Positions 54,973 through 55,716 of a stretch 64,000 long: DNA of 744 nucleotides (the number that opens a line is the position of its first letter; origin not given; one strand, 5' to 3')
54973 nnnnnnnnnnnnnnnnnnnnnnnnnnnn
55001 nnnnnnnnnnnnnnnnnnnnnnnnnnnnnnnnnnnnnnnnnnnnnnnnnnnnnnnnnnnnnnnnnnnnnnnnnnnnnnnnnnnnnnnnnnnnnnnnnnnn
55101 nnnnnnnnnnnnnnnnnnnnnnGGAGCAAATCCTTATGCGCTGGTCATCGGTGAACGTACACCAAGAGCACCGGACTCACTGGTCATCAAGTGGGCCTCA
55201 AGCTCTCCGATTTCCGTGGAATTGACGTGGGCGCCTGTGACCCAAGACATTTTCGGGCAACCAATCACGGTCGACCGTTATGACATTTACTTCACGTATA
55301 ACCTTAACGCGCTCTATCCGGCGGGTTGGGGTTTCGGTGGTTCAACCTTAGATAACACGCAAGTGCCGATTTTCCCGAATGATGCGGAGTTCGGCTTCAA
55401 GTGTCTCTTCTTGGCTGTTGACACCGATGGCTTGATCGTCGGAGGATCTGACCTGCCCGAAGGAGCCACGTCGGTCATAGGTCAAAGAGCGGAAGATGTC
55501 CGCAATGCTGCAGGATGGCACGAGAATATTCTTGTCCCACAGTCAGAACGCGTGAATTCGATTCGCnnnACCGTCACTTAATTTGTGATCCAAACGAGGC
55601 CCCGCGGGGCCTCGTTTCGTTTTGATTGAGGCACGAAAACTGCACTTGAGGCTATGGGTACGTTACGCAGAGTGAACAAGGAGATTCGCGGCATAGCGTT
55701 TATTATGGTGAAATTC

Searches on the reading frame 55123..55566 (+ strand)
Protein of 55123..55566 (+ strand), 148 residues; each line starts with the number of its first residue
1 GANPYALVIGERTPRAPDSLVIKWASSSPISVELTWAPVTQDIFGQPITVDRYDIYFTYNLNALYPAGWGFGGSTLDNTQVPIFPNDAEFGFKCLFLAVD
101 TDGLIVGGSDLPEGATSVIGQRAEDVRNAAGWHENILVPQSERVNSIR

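Call 20: search_protein_families(library=pfam, proteins=[window:55150-55566:+], max_evalue=10)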
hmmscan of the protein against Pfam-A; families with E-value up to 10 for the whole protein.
seq(139 aa): 0 families

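Call 60: predict_structure(protein=window:55123-55566:+)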
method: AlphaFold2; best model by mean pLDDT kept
length: 148 residues; sequences in the alignment: 1
mean_pLDDT: 49.5   pTM: 0.50
mean pLDDT of the five models: 49.5, 45.2, 39.6, 31.9, 30.9
residues with pLDDT >= 90: 0; 70-90: 14; 50-70: 51; < 50: 83
segments of 3 or more residues with pLDDT < 50: 1-38, 61-71, 78-90, 112-115, 134-148
pLDDT, mean of each block of 10 residues (from residue 1): 33 38 41 45 58 61 42 48 40 64 69 54 67 46 30
secondary structure, 60 per line:
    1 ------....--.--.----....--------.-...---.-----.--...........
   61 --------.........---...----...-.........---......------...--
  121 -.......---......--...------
elements in order: E7-10 E21-24 E35-37 E50-60 E69-77 E81-83 E92-100 E104-109 H123-128 H132-137
